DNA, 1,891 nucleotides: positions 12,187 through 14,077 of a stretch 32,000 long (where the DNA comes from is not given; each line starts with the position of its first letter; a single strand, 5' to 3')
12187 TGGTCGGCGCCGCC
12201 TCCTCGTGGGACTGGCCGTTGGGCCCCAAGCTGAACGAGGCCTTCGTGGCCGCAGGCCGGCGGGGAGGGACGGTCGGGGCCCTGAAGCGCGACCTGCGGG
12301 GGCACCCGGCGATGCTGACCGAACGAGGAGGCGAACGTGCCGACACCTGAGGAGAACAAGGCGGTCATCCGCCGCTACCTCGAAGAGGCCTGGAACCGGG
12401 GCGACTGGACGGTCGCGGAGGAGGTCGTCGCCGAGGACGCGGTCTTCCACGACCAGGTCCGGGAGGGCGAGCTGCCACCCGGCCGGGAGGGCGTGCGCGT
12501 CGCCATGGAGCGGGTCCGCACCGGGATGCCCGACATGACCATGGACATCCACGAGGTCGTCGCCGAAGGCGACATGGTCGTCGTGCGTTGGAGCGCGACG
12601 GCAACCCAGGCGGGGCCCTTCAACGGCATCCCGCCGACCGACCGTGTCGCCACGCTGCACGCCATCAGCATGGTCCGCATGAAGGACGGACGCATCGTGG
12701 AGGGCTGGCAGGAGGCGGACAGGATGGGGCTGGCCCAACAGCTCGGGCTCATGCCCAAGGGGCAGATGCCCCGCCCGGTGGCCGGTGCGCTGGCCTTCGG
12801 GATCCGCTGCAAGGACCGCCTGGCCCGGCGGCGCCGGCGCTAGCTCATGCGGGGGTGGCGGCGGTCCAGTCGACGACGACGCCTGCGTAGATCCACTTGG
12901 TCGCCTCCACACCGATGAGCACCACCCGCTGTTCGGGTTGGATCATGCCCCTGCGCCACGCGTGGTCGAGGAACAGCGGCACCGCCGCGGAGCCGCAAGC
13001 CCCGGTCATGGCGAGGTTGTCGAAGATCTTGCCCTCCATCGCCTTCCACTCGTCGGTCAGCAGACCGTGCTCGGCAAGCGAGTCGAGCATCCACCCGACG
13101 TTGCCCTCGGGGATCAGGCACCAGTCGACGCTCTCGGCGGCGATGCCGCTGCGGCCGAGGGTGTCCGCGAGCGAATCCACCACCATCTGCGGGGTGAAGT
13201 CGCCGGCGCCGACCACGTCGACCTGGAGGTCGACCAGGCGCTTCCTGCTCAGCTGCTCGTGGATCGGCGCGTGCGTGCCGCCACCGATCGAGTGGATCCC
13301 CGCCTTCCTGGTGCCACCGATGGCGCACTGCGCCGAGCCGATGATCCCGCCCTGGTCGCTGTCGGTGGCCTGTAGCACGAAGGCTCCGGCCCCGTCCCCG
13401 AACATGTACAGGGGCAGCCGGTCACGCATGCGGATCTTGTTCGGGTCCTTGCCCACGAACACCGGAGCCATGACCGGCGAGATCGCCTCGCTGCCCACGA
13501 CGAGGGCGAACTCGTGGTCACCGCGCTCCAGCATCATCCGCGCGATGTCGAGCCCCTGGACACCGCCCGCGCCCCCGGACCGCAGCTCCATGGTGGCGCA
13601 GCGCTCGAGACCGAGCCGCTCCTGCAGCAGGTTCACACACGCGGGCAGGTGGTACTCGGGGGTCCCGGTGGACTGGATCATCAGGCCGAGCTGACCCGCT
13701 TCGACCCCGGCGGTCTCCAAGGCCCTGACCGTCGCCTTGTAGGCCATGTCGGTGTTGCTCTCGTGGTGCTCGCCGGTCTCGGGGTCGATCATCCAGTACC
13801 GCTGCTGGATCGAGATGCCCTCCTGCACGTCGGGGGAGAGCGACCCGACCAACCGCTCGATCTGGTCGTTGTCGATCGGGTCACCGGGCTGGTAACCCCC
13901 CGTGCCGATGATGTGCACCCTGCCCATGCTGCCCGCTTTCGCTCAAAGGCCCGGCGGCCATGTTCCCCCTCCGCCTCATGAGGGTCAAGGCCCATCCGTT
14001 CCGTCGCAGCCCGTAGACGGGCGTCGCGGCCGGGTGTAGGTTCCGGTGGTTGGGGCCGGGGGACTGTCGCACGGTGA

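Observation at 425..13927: ER-less type II FAS-like / highly reducing type II PKS operon with an unusual tailoring set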

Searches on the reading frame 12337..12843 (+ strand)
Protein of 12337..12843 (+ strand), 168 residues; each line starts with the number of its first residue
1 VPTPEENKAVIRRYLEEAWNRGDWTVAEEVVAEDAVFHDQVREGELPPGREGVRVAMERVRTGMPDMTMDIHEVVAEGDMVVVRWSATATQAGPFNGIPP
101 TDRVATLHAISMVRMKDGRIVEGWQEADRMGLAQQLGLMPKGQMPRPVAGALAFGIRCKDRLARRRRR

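Call 8: search_protein_families(library=pfam, proteins=[window:12337-12843:+], max_evalue=0.01)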
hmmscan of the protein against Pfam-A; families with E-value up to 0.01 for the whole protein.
window:12337-12843:+ (168 aa): 3 families
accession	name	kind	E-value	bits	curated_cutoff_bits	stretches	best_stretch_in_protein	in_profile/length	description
PF07366.18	SnoaL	-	3.5e-35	121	28.4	1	10-136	2-126/126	SnoaL-like polyketide cyclase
PF12680.13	SnoaL_2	-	5.1e-26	91.7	27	1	11-122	1-101/102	SnoaL-like domain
PF14534.12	DUF4440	-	2.5e-06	28.3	25.2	1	11-118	5-103/107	Domain of unknown function (DUF4440)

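Call 42: search_solved_structures(query=window:12337-12843:+, max_evalue=0.01)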
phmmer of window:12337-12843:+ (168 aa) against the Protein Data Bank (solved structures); distinct sequences matched with E-value up to 0.01: 15.
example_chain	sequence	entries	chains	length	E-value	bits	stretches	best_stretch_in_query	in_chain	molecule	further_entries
8ysb_A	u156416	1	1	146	1.3e-21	80.3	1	4-141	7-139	Predicted ester cyclase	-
6hnn_A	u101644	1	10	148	2.3e-19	73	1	15-138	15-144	Putative polyketide cyclase IdmH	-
8kaa_A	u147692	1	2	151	7.1e-18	68.1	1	15-134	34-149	ester cyclase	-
4lgq_A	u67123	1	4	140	1.2e-14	57.6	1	6-135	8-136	Putative polyketide cyclase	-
5x7l_A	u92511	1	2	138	3.2e-14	56.2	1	45-140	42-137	TsrD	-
2gex_A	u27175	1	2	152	1.5e-13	54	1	16-143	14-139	SnoL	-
8r20_A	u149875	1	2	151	1.6e-13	54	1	15-140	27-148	Hydroxylase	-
2gey_A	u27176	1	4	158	2.4e-13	53.4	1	15-148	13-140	AclR protein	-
8r2b_A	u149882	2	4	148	2.8e-13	53.2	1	16-142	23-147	SnoL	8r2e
3f9s_A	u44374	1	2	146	3.8e-13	52.8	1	6-137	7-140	putative polyketide cyclase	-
6hnl_A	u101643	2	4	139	9.7e-13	51.4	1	15-138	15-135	Putative polyketide cyclase IdmH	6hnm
3k0z_A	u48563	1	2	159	3.6e-10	43.1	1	18-140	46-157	Putative polyketide cyclase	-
3kkg_A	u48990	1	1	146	5.3e-09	39.3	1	4-133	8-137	Putative SnoaL-like polyketide cyclase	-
3fh1_A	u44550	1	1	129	0.0037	20.3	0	6-122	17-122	uncharacterized NTF2-like protein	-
7e85_C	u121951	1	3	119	0.0097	18.9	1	28-97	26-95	SnoaL-like domain-containing protein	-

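Call 89: search_protein_families(library=ncbifam, proteins=[window:12337-12843:+], max_evalue=0.001)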
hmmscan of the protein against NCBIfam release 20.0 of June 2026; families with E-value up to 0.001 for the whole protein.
window:12337-12843:+ (168 aa): 2 families
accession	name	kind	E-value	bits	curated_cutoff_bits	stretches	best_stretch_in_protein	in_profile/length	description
TIGR02096.1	TIGR02096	subfamily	1.1e-17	64.6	97.1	1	10-137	3-129/129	ketosteroid isomerase-related protein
NF033407.1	SnoaL_meth_ester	subfamily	1.1e-06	28.5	200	1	8-138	5-134/144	SnoaL/DnrD family polyketide biosynthesis methyl ester cyclase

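Call 92: search_protein_families(library=pfam, proteins=[L098:15108-16550:+, L100:15654-16967:+, L105:5830-7551:+, L119:2908-4662:+, L093:4339-5340:+, L089:12393-13100:-, L102:5836-7314:+], max_evalue=0.001)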
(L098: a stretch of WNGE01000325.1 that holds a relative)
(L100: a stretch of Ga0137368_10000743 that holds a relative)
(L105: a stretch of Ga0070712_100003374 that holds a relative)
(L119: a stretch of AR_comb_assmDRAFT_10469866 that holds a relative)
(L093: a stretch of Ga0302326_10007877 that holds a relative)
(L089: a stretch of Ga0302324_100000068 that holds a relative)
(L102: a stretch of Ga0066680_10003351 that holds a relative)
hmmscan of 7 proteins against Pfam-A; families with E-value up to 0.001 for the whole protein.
L098:15108-16550:+ (480 aa): 1 family
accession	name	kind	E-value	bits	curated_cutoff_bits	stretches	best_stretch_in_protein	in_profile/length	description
PF03055.21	RPE65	-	2.9e-121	406.3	27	1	11-465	1-469/469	Retinal pigment epithelial membrane protein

L100:15654-16967:+ (438 aa): 1 family
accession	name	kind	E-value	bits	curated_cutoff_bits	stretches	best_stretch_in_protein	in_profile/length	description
PF00067.27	p450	-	1.8e-85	287.9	22.8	1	17-434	2-440/462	Cytochrome P450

L105:5830-7551:+ (573 aa): 5 families
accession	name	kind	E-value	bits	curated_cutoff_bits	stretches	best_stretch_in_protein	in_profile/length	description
PF01494.25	FAD_binding_3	-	2.4e-13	50.5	22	1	14-220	2-199/349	FAD binding domain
PF04820.20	Trp_halogenase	-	6e-11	42.3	21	1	115-379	149-377/458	Tryptophan halogenase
PF01266.30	DAO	-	1.1e-08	35.4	27.9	0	15-54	1-38/353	FAD dependent oxidoreductase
PF07992.20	Pyr_redox_2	-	4.1e-05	23.6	26.1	1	14-182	1-109/291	Pyridine nucleotide-disulphide oxidoreductase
PF05834.18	Lycopene_cycl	-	0.00077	19.1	23.4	0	15-45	1-31/380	Lycopene cyclase protein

L119:2908-4662:+ (584 aa): 2 families
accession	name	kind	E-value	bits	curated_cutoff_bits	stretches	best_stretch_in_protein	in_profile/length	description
PF02129.25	Peptidase_S15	-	2.8e-63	214.5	23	1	48-303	1-261/262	X-Pro dipeptidyl-peptidase (S15 family)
PF08530.16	PepX_C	-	1e-44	153.5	22.5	1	342-577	1-216/217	X-Pro dipeptidyl-peptidase C-terminal non-catalytic domain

L093:4339-5340:+ (333 aa): 0 families

L089:12393-13100:- (235 aa): 2 families
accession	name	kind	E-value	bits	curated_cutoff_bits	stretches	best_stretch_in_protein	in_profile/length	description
PF00578.27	AhpC-TSA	-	1.6e-20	73.7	26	1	63-210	1-123/124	AhpC/TSA family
PF08534.16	Redoxin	-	9.9e-15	55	26.6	1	63-225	2-146/148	Redoxin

L102:5836-7314:+ (493 aa): 4 families
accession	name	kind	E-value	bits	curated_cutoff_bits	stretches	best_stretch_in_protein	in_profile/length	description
PF07690.21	MFS_1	-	4.5e-60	203.8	33.4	1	79-472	2-346/347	Major Facilitator Superfamily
PF00083.30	Sugar_tr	-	1.9e-07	30.8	22.3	0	106-251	44-194/452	Sugar (and other) transporter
PF12832.13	MFS_1_like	-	3.5e-06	26.8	25.2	1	328-483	208-365/373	MFS_1 like family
PF05977.19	MFS_3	-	0.00056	18.9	27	0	91-234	28-176/524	Transmembrane secretion effector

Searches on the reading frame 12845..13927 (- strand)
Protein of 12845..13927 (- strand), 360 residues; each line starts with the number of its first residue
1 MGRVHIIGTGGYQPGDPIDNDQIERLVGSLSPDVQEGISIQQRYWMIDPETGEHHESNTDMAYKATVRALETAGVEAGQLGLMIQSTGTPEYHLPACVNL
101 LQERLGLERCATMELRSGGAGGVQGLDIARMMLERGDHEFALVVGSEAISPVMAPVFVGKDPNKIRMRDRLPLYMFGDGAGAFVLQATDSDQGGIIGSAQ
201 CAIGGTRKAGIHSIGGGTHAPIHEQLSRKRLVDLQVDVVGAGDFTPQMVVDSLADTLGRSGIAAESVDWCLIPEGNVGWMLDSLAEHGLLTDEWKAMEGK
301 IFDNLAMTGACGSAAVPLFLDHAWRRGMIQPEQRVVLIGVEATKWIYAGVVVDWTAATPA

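Call 8: search_protein_families(library=pfam, proteins=[window:12845-13927:-], max_evalue=0.01)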
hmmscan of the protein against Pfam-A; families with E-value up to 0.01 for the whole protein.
window:12845-13927:- (360 aa): 3 families
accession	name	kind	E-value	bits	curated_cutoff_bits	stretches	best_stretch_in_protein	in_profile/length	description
PF08545.16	ACP_syn_III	-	4.6e-11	42.9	24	1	115-199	3-75/80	3-Oxoacyl-[acyl-carrier-protein (ACP)] synthase III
PF08541.16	ACP_syn_III_C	-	7.8e-08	32.8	26.6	1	259-342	3-79/90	3-Oxoacyl-[acyl-carrier-protein (ACP)] synthase III C terminal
PF00195.25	Chal_sti_synt_N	-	0.00026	20.9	27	1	59-187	100-223/225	Chalcone and stilbene synthases, N-terminal domain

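Call 32: search_solved_structures(query=window:12845-13927:-, max_evalue=0.00001, show_alignments=2)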
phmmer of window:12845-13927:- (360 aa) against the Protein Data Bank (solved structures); distinct sequences matched with E-value up to 0.00001: 54.
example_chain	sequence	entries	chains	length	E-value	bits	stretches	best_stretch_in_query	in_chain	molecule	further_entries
4ryb_A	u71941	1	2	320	1.8e-24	90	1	5-341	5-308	3-oxoacyl-[acyl-carrier-protein] synthase 3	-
5by7_A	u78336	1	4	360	5e-24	88.5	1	4-352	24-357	3-oxoacyl-ACP synthase III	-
4dfe_A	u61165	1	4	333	5.3e-23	85.1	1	5-341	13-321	3-oxoacyl-[acyl-carrier-protein] synthase 3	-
1zow_A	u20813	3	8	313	5.2e-22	81.9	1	4-341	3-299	3-oxoacyl-[acyl-carrier-protein] synthase III | 3-oxoacyl-[acyl-carrier-protein] synthase 3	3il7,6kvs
6x7r_A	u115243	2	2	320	5.1e-21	78.6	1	5-337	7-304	3-oxoacyl-[acyl-carrier-protein] synthase 3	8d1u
9ka5_A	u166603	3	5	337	5.4e-21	78.5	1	5-337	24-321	Beta-ketoacyl-[acyl-carrier-protein] synthase III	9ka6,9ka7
1hn9_A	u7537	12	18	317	5.4e-21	78.5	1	5-337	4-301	BETA-KETOACYL-ACYL CARRIER PROTEIN SYNTHASE III | 3-oxoacyl-[acyl-carrier-protein] synthase III | 3-oxoacyl-[acyl-carrier-protein] synthase 3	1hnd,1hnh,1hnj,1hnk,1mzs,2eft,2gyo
9ka2_A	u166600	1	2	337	6.9e-21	78.2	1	5-337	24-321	Beta-ketoacyl-[acyl-carrier-protein] synthase III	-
3il9_A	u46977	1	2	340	7.3e-21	78.1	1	5-337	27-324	3-oxoacyl-[acyl-carrier-protein] synthase 3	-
1ebl_A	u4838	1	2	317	1.1e-20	77.5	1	5-337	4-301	BETA-KETOACYL-ACP SYNTHASE III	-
8vd9_A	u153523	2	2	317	1.7e-16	63.7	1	4-341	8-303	Beta-ketoacyl-[acyl-carrier-protein] synthase III 1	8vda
4ylt_A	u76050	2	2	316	5.7e-16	62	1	5-337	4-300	3-oxoacyl-[acyl-carrier-protein] synthase 3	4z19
5bqs_A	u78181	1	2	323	1.9e-15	60.3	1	54-338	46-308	3-oxoacyl-[acyl-carrier-protein] synthase 3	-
4nhd_A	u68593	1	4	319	2.5e-15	59.9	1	6-337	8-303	3-oxoacyl-[acyl-carrier-protein] synthase 3 protein 1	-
4x9k_A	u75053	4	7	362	3.5e-15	59.4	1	54-339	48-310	3-oxoacyl-[acyl-carrier-protein] synthase 3 protein 2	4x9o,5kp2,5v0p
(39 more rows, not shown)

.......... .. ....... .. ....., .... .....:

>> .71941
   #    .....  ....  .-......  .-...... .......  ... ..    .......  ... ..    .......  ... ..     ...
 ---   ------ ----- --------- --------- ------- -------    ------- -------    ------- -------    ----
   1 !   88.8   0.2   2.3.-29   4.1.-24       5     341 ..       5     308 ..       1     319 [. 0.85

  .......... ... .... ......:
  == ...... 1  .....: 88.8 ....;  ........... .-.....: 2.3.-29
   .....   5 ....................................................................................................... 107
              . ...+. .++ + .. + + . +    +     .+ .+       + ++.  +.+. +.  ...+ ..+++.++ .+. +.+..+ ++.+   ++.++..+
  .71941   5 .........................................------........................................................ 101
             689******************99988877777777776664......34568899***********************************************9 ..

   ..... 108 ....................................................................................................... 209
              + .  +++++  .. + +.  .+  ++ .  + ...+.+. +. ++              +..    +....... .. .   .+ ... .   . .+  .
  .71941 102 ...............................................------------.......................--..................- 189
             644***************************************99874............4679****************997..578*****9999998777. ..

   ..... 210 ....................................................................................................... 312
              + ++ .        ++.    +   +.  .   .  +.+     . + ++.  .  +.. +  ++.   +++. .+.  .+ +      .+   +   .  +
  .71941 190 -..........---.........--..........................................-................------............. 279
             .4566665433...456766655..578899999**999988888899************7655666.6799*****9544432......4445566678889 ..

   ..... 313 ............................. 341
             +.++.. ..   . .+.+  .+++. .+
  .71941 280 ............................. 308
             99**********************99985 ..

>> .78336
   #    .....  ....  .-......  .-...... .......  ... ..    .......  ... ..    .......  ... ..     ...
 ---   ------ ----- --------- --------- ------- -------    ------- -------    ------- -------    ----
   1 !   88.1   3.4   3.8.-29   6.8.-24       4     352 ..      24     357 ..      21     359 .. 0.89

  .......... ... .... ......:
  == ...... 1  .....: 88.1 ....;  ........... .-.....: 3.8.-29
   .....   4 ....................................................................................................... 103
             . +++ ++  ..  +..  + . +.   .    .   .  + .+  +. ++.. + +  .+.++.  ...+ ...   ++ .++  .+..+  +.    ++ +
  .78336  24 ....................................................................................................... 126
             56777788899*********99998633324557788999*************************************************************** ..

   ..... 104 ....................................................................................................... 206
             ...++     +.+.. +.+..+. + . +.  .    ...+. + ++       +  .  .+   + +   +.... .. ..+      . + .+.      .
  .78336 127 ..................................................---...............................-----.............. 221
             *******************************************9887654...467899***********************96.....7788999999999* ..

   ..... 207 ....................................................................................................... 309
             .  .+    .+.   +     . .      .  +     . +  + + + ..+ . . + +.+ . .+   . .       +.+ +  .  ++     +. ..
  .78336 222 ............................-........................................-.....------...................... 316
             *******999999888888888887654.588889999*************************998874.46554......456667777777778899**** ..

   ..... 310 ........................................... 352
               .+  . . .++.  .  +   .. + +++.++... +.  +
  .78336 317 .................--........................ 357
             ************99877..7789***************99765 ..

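Call 40: search_protein_families(library=ncbifam, proteins=[window:12845-13927:-], max_evalue=0.00001)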
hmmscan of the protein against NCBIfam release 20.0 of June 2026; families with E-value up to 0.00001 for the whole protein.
window:12845-13927:- (360 aa): 12 families
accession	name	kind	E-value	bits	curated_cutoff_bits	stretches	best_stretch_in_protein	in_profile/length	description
NF006829.0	PRK09352.1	subfamily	2.7e-37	128.5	249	1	3-354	4-321/322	beta-ketoacyl-ACP synthase 3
TIGR00747.1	fabH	subfamily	3.7e-33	115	292.1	1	4-354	3-322/322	beta-ketoacyl-ACP synthase III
NF005293.2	PRK06816.1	subfamily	1.2e-24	87.1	450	1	4-345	1-368/378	StlD/DarB family beta-ketosynthase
NF004623.0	PRK05963.1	equivalog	2.7e-23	82.8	437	1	4-343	6-318/328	beta-ketoacyl-ACP synthase III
NF005541.0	PRK07204.1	equivalog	4.2e-19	69.1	402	1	3-352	4-327/329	beta-ketoacyl-ACP synthase III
NF053539.1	resorcinol_DarB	exception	3.4e-18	66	550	1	4-190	3-203/377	dialkylresorcinol biosynthesis protein DarB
NF006720.0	PRK09258.1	equivalog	5e-15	55.6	285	1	55-191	58-198/338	3-oxoacyl-ACP synthase III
NF005308.0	PRK06840.1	equivalog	9.6e-12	44.6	315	1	3-236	4-221/339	3-oxoacyl-ACP synthase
NF005703.0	PRK07515.1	equivalog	4.6e-08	32.3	304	1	52-191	90-216/373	beta-ketoacyl-ACP synthase III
NF003274.0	PRK04262.1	equivalog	1.4e-07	30.9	244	1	4-148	3-142/347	hydroxymethylglutaryl-CoA synthase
NF004720.0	PRK06064.1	subfamily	2.4e-06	26.6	420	0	52-154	15-120/389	thiolase domain-containing protein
NF009519.0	PRK12880.1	equivalog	2.8e-06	26.9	436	1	55-156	57-158/353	beta-ketoacyl-ACP synthase III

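Call 88: find_encoding_contigs(protein=window:12845-13927:-, flank=10000, max_places=4)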
Protein window:12845-13927:- (360 aa): 1 contig read that carries it; 1 place shown.
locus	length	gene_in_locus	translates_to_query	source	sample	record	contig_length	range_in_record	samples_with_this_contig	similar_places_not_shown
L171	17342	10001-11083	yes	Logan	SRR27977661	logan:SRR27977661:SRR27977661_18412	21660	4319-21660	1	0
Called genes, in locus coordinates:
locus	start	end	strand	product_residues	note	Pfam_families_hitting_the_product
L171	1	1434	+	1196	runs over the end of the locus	PF00027:cNMP_binding, PF00498:FHA, PF16697:Yop-YscD_cpl, PF03176:MMPL, PF00873:ACR_tran (weak)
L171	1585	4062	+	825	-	PF00027:cNMP_binding, PF00498:FHA, PF16697:Yop-YscD_cpl, PF00005:ABC_tran, PF13555:AAA_29 (faint), PF13304:AAA_21 (weak), PF01061:ABC2_membrane, PF12698:ABC2_membrane_3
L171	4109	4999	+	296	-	PF01243:PNPOx_N, PF12900:Pyridox_ox_2, PF00027:cNMP_binding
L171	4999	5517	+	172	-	PF01613:Flavin_Reduct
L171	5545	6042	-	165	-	PF00027:cNMP_binding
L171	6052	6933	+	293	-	PF00149:Metallophos, PF12850:Metallophos_2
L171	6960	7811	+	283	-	PF00149:Metallophos, PF12850:Metallophos_2 (weak)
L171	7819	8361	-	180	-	-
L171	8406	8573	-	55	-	-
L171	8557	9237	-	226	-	PF01266:DAO (weak), PF04820:Trp_halogenase (faint), PF05834:Lycopene_cycl (weak), PF13450:NAD_binding_8 (weak)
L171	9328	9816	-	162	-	PF00578:AhpC-TSA (weak)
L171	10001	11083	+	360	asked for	PF08545:ACP_syn_III, PF08541:ACP_syn_III_C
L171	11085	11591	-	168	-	PF07366:SnoaL, PF12680:SnoaL_2, PF14534:DUF4440 (weak)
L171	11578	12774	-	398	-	PF01494:FAD_binding_3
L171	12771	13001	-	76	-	-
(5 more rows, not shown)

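Call 92: search_protein_families(library=pfam, proteins=[L098:15108-16550:+, L100:15654-16967:+, L105:5830-7551:+, L119:2908-4662:+, L093:4339-5340:+, L089:12393-13100:-, L102:5836-7314:+], max_evalue=0.001)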
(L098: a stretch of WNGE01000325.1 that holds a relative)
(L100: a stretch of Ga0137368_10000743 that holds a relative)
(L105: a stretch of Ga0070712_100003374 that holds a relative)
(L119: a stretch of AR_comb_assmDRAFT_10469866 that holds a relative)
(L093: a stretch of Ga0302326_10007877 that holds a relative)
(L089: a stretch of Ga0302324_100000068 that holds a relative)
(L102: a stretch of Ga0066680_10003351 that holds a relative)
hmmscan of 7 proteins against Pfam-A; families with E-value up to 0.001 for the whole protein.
L098:15108-16550:+ (480 aa): 1 family
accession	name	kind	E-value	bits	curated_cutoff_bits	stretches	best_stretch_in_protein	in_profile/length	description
PF03055.21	RPE65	-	2.9e-121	406.3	27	1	11-465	1-469/469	Retinal pigment epithelial membrane protein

L100:15654-16967:+ (438 aa): 1 family
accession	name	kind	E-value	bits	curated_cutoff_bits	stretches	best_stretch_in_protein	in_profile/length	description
PF00067.27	p450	-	1.8e-85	287.9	22.8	1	17-434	2-440/462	Cytochrome P450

L105:5830-7551:+ (573 aa): 5 families
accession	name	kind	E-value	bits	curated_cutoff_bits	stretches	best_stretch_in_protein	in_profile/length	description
PF01494.25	FAD_binding_3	-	2.4e-13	50.5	22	1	14-220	2-199/349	FAD binding domain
PF04820.20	Trp_halogenase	-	6e-11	42.3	21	1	115-379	149-377/458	Tryptophan halogenase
PF01266.30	DAO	-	1.1e-08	35.4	27.9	0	15-54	1-38/353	FAD dependent oxidoreductase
PF07992.20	Pyr_redox_2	-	4.1e-05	23.6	26.1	1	14-182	1-109/291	Pyridine nucleotide-disulphide oxidoreductase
PF05834.18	Lycopene_cycl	-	0.00077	19.1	23.4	0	15-45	1-31/380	Lycopene cyclase protein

L119:2908-4662:+ (584 aa): 2 families
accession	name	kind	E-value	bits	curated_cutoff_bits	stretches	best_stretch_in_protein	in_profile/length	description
PF02129.25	Peptidase_S15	-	2.8e-63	214.5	23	1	48-303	1-261/262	X-Pro dipeptidyl-peptidase (S15 family)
PF08530.16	PepX_C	-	1e-44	153.5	22.5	1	342-577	1-216/217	X-Pro dipeptidyl-peptidase C-terminal non-catalytic domain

L093:4339-5340:+ (333 aa): 0 families

L089:12393-13100:- (235 aa): 2 families
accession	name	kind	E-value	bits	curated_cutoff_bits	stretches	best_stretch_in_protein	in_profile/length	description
PF00578.27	AhpC-TSA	-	1.6e-20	73.7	26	1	63-210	1-123/124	AhpC/TSA family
PF08534.16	Redoxin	-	9.9e-15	55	26.6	1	63-225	2-146/148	Redoxin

L102:5836-7314:+ (493 aa): 4 families
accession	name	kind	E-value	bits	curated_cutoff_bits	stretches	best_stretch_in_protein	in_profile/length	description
PF07690.21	MFS_1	-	4.5e-60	203.8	33.4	1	79-472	2-346/347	Major Facilitator Superfamily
PF00083.30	Sugar_tr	-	1.9e-07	30.8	22.3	0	106-251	44-194/452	Sugar (and other) transporter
PF12832.13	MFS_1_like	-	3.5e-06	26.8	25.2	1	328-483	208-365/373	MFS_1 like family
PF05977.19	MFS_3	-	0.00056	18.9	27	0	91-234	28-176/524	Transmembrane secretion effector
